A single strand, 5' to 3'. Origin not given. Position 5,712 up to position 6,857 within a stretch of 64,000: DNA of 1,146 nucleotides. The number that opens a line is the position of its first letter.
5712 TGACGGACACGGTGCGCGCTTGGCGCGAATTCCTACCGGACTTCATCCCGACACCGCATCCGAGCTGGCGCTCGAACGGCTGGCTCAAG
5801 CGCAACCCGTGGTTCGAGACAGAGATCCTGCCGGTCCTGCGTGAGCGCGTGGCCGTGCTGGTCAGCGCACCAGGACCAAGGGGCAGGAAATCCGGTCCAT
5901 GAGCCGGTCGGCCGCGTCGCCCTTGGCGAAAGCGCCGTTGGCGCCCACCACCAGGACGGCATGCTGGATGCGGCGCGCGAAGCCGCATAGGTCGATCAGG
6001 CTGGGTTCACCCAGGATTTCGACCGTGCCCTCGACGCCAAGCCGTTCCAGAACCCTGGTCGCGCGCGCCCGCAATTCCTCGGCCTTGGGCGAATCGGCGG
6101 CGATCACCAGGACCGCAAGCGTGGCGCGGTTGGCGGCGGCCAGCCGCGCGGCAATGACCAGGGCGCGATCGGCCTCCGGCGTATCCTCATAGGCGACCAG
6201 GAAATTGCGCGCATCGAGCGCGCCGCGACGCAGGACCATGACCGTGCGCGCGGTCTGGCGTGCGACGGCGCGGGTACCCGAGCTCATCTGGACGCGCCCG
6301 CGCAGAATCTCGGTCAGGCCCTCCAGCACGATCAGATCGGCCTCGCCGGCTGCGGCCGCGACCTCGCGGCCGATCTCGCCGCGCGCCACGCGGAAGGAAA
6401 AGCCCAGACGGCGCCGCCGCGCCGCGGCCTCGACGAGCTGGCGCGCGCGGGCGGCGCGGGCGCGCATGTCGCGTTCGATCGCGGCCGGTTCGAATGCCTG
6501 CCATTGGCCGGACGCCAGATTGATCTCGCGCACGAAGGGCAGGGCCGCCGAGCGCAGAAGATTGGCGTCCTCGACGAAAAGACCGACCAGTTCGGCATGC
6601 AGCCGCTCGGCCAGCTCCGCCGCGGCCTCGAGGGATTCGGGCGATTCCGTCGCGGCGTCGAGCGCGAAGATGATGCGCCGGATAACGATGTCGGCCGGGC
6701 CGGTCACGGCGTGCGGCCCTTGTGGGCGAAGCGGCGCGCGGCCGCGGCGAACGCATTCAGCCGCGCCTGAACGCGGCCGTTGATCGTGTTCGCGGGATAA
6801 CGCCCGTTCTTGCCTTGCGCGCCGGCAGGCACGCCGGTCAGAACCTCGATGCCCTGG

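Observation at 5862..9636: Tightly coupled three-gene proteolysis/stress operon: zincin-like metallopeptidase, Lon-family Ser-Lys protease with large AAA-like N-domain, tandem UspA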

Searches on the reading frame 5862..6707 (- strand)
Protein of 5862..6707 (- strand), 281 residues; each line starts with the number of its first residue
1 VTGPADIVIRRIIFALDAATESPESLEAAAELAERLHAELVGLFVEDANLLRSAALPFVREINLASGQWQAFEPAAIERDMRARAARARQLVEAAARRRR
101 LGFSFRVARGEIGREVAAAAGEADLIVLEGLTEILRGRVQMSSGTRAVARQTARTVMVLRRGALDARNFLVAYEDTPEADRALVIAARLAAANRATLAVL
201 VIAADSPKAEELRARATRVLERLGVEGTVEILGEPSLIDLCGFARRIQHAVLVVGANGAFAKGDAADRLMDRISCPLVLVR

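Call 8: search_protein_families(library=pfam, proteins=[window:5862-6707:-], max_evalue=0.01)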
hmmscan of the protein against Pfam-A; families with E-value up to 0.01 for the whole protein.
window:5862-6707:- (281 aa): 1 family
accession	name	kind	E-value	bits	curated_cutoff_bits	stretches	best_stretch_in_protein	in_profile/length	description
PF00582.32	Usp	-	1.6e-11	45.4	24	2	167-281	3-141/141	Universal stress protein family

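Call 9: search_protein_families(library=ncbifam, proteins=[window:5862-6707:-], max_evalue=0.01)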
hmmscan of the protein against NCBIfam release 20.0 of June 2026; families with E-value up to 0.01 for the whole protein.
window:5862-6707:- (281 aa): 0 families

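Call 28: find_homologous_proteins(query=window:5862-6707:-, max_evalue=0.00001)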
Query window:5862-6707:- (281 aa): 115 proteins with E <= 0.00001 among 8000 candidates.
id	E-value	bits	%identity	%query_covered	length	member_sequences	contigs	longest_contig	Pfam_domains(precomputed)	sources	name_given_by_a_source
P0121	1.2e-157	541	96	100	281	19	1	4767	PF00582.33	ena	-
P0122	1.2e-151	521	91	100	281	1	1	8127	PF00582.33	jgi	jgi:K+-sensing histidine kinase KdpD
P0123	1.3e-150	518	92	100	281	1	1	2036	PF00582.33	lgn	-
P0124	9.7e-150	515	90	100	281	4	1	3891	PF00582.33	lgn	-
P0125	1.1e-149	515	91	100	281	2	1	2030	PF00582.33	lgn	-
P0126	1.7e-148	511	91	100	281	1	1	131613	PF00582.33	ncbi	ncbi:MAG: universal stress protein [Alphaproteobacteria bacterium]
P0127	2.5e-148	510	90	100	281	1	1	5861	PF00582.33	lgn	-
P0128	4.8e-142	490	87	100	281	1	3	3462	PF00582.33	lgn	-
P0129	3.0e-141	487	85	100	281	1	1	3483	PF00582.33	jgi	jgi:hypothetical protein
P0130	2.0e-133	461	83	99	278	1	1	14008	PF00582.33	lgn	-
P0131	7.4e-133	460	83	99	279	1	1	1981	PF00582.33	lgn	-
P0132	8.2e-98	345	64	97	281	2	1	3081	PF00582.33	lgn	-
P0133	2.9e-96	340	62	97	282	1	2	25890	PF00582.33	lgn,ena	-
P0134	1.8e-91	324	61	97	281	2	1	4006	PF00582.33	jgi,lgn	jgi:nucleotide-binding universal stress UspA family protein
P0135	2.3e-89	317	59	97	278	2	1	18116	PF00582.33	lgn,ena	-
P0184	6.8e-27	113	50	44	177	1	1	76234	PF00582.33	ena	-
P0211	1.9e-20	92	49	43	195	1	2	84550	-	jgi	jgi:nucleotide-binding universal stress UspA family protein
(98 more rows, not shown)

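Call 38: predict_structure(alignment_id=A2)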
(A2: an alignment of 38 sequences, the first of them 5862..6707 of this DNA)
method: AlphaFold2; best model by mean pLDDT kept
length: 281 residues; sequences in the alignment: 38
mean_pLDDT: 88.0   pTM: 0.86
mean pLDDT of the five models: 88.0, 87.6, 86.0, 85.8, 85.1
residues with pLDDT >= 90: 170; 70-90: 88; 50-70: 15; < 50: 8
segments of 3 or more residues with pLDDT < 50: 132-137
pLDDT, mean of each block of 10 residues (from residue 1): 73 82 86 96 90 80 77 84 93 96 95 89 89 51 81 89 83 95 96 95 94 97 94 92 90 94 89 91 91
secondary structure, 60 per line:
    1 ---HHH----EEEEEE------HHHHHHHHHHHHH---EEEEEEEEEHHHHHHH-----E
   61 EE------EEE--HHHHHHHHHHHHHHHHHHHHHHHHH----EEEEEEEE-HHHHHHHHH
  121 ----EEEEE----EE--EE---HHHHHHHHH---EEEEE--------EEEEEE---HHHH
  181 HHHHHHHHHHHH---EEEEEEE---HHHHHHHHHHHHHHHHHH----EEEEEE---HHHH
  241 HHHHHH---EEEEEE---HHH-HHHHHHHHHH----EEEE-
elements in order: E11-16 H23-35 E39-47 H48-54 E60-62 E69-71 H74-98 E103-110 H112-120 E125-129 H143-151 E155-159 E168-173 H177-192 E196-202 H206-223 E228-233 H237-246 E250-255 H263-272 E277-280

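Call 40: fold_search(model_id=the predicted structure, library=pdb)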
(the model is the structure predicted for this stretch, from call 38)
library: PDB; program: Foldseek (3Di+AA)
matches with E <= 10: 1275; with E <= 0.001: 68
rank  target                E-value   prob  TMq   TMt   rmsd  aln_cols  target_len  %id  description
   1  3ab8_A                9.4e-16  1.00  0.73  0.79   4.4       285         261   26  Crystal Structure of the Hypothetical Tandem-type Universal Stress Protein TTHA0350 complexed with ATPs. (released 2010-12-15)
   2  3ab8_B                1.1e-15  1.00  0.77  0.83   4.1       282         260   26  Crystal Structure of the Hypothetical Tandem-type Universal Stress Protein TTHA0350 complexed with ATPs. (released 2010-12-15)
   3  3ab7_A                6.9e-14  1.00  0.72  0.82   3.6       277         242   26  Crystal Structure of the Hypothetical Tandem-type Universal Stress Protein TTHA0350 from Thermus thermophilus HB8 (released 2010-12-15)
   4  3ab7_B                2.3e-13  1.00  0.68  0.79   3.5       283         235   24  Crystal Structure of the Hypothetical Tandem-type Universal Stress Protein TTHA0350 from Thermus thermophilus HB8 (released 2010-12-15)
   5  3loq_A                1.0e-11  1.00  0.72  0.74   4.1       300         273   18  The crystal structure of a universal stress protein from Archaeoglobus fulgidus DSM 4304 (released 2010-02-16)
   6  3cis_G                1.3e-11  1.00  0.69  0.67   5.8       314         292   17  The Crystal Structure of Rv2623 from Mycobacterium tuberculosis (released 2009-03-17)
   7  3cis_C                1.7e-11  1.00  0.71  0.69   5.3       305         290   17  The Crystal Structure of Rv2623 from Mycobacterium tuberculosis (released 2009-03-17)
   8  4r2j                  1.7e-11  1.00  0.66  0.66   5.9       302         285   12  Crystal structure of YdaA (Universal Stress Protein E) from Salmonella typhimurium (released 2015-02-04)
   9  3cis_E                1.8e-11  1.00  0.71  0.69   5.3       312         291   17  The Crystal Structure of Rv2623 from Mycobacterium tuberculosis (released 2009-03-17)
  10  3cis_A                2.2e-11  1.00  0.71  0.69   5.4       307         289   17  The Crystal Structure of Rv2623 from Mycobacterium tuberculosis (released 2009-03-17)
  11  5cb0_B                2.5e-11  1.00  0.66  0.64   6.3       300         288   13  Crystal structure and functional implications of the tandem-type universal stress protein UspE from Escherichia coli (released 2016-02-10)
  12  4r2k                  4.5e-11  1.00  0.67  0.62   6.1       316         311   11  Crystal structure of H119A mutant of YdaA (Universal Stress Protein E) from Salmonella typhimurium (released 2015-02-04)
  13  3loq_B                4.8e-11  1.00  0.72  0.75   3.9       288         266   16  The crystal structure of a universal stress protein from Archaeoglobus fulgidus DSM 4304 (released 2010-02-16)
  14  3cis_B                5.6e-11  1.00  0.71  0.69   5.3       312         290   17  The Crystal Structure of Rv2623 from Mycobacterium tuberculosis (released 2009-03-17)
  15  3cis_H                9.2e-11  1.00  0.70  0.70   4.7       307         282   17  The Crystal Structure of Rv2623 from Mycobacterium tuberculosis (released 2009-03-17)
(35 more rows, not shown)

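Call 41: search_solved_structures(query=A2, max_evalue=0.01, show_alignments=2)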
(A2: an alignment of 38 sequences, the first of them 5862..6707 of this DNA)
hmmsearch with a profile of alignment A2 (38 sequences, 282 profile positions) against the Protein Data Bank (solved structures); distinct sequences matched with E-value up to 0.01: 17.
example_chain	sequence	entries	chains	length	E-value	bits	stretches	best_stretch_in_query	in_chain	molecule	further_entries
3ab7_A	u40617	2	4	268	1.4e-23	86.9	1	12-282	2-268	Putative uncharacterized protein TTHA0350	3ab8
4wny_A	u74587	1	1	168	4.7e-13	52.4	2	13-50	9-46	Universal stress protein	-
3s3t_A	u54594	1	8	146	6e-12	48.8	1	11-161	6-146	Nucleotide-binding protein, universal stress protein UspA family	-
3loq_A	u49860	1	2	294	3e-11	46.5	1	111-280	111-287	universal stress protein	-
2jax_A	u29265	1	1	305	1.2e-08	37.9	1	117-202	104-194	HYPOTHETICAL PROTEIN TB31.7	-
3cis_A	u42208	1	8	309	3e-08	36.6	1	117-202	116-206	Uncharacterized protein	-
3hgm_A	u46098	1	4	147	4.7e-08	36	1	11-160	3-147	Universal Stress Protein TeaD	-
1wjg_A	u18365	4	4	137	6.1e-08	35.6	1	79-161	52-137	probable ATP binding protein | Universal stress protein family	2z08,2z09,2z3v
8erw_A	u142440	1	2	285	4.2e-05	26.3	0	15-40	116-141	C2HR4_8r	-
1tq8_A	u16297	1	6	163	4.6e-05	26.2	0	166-224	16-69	hypothetical protein Rv1636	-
7mq5_A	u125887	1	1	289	0.00013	24.7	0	165-280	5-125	Universal stress protein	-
3mt0_A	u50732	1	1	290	0.00013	24.7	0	165-280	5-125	uncharacterized protein PA1789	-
3fdx_A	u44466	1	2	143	0.00013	24.7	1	92-161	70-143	Putative filament protein / universal stress protein F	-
3fh0_A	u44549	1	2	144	0.00013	24.7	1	92-161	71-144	putative universal stress protein KPN_01444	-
5ahw_A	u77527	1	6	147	0.00018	24.3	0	166-224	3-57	UNIVERSAL STRESS PROTEIN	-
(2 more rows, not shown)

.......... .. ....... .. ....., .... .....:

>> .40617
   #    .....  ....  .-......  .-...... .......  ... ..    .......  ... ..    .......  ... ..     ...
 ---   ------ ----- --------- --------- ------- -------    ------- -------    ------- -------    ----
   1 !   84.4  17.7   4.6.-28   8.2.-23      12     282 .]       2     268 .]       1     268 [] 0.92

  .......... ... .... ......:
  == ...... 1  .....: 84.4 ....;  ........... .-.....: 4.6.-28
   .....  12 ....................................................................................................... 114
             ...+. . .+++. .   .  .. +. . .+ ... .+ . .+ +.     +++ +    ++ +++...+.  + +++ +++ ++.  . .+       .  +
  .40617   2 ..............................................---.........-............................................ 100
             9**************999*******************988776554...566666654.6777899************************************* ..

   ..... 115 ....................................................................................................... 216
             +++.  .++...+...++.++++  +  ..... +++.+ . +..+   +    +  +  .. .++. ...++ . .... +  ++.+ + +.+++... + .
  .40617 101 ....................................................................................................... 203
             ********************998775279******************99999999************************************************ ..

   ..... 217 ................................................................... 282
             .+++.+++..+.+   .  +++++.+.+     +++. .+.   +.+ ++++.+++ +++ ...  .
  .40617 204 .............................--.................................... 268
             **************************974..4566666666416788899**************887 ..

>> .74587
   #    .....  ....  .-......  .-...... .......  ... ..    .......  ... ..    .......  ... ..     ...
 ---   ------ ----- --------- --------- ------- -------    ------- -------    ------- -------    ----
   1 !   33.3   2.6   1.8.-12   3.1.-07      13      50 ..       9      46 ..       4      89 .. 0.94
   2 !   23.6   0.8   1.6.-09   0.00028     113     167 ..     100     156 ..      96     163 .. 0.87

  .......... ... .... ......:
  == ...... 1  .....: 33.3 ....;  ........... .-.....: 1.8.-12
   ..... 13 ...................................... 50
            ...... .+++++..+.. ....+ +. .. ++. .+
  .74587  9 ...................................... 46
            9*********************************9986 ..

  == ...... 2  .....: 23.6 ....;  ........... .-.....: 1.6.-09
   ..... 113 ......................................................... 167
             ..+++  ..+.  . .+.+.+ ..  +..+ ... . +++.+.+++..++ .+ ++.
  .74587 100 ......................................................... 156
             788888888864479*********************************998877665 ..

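Call 47: find_related_loci(query=A2, collection=metagenome_contigs, flank=4000)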
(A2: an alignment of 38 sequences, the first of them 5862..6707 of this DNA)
Query A2 (281 aa) in metagenome_contigs; peptide patterns used: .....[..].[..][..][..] (x = any residue, [..] = any of these).
600 stretches matched a pattern (row limit reached: there are more); 482 encode a relative of the query (tblastn E <= 1e-3); the best 80 are kept; 80 distinct loci.
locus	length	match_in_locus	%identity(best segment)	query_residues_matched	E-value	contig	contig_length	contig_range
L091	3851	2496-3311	59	9-280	3e-82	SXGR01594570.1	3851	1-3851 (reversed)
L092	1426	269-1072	41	6-281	3e-44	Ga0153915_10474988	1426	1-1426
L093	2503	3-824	41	10-281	1e-42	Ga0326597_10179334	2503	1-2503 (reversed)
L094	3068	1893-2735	36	1-281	2e-41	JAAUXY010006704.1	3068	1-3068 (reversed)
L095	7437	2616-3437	36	9-281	3e-40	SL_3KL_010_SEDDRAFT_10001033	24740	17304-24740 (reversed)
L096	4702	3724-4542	44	1-281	3e-40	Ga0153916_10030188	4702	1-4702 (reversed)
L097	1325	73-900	41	6-281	2e-41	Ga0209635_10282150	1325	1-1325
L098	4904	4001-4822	37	8-281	2e-39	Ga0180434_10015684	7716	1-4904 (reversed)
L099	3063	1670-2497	38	6-281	1e-38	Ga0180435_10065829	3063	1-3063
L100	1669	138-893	36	9-260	8e-39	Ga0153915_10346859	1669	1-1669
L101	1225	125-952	37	6-281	3e-39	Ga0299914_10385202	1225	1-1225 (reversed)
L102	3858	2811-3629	37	9-281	6e-38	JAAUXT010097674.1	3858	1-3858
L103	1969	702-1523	40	4-281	8e-37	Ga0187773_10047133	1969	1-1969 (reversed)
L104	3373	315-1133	33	9-281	2e-36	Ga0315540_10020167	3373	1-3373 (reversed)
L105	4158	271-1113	36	1-281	2e-36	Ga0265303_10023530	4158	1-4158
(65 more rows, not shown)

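Call 49: search_protein_families(library=padloc, proteins=[window:5862-6707:-], max_evalue=0.01)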
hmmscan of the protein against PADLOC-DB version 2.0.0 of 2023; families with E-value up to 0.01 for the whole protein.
window:5862-6707:- (281 aa): 0 families

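Call 62: find_encoding_contigs(protein=P0211, flank=4000, max_places=2)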
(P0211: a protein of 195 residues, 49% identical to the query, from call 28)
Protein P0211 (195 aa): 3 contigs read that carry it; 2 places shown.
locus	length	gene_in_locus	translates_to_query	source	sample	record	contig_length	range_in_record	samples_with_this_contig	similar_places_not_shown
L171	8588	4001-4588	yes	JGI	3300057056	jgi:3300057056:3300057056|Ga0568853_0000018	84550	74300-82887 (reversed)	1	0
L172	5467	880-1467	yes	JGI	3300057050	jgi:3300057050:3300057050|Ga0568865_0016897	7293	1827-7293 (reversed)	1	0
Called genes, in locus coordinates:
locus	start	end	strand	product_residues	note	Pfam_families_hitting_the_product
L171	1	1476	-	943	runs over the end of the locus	PF00550:PP-binding, PF00501:AMP-binding, PF01553:Acyltransferase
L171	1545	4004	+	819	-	PF20437:LonC_helical, PF13654:AAA_32, PF20436:LonB_AAA-LID, PF05362:Lon_C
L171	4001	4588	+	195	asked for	-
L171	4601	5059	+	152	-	PF00571:CBS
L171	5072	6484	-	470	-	PF02589:LUD_dom, PF13187:Fer4_9 (faint), PF00037:Fer4 (faint), PF12800:Fer4_4 (faint), PF13183:Fer4_8, PF13534:Fer4_17 (weak), PF11870:LutB_C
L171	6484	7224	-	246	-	PF02754:CCG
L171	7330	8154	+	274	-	PF09339:HTH_IclR, PF12802:MarR_2 (weak), PF01614:IclR_C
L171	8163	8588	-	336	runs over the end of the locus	PF10017:Methyltransf_33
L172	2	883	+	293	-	?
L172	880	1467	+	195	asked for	-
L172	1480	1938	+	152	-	PF00571:CBS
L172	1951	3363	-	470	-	PF02589:LUD_dom, PF13187:Fer4_9 (faint), PF00037:Fer4 (faint), PF12800:Fer4_4 (faint), PF13183:Fer4_8, PF13534:Fer4_17 (weak), PF11870:LutB_C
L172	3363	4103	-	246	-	PF02754:CCG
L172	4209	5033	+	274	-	PF09339:HTH_IclR, PF12802:MarR_2 (weak), PF01614:IclR_C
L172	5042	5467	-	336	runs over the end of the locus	PF10017:Methyltransf_33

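Call 63: find_encoding_contigs(protein=P0184, flank=4000, max_places=2)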
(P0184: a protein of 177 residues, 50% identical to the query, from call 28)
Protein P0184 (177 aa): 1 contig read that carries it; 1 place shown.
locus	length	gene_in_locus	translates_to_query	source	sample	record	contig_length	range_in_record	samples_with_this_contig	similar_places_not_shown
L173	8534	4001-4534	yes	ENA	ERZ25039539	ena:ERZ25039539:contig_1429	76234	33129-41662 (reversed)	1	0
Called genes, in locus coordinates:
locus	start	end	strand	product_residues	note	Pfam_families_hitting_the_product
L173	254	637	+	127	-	PF00106:adh_short, PF13561:adh_short_C2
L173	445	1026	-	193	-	PF01329:Pterin_4a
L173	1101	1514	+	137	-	PF06262:Zincin_1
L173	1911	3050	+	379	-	PF13654:AAA_32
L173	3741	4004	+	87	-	-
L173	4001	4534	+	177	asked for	PF00582:Usp (faint)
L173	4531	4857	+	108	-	-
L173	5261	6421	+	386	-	PF00892:EamA, PF05163:DinB, PF12867:DinB_2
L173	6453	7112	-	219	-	PF00107:ADH_zinc_N, PF13602:ADH_zinc_N_2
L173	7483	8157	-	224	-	-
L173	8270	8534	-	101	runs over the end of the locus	PF06089:Asparaginase_II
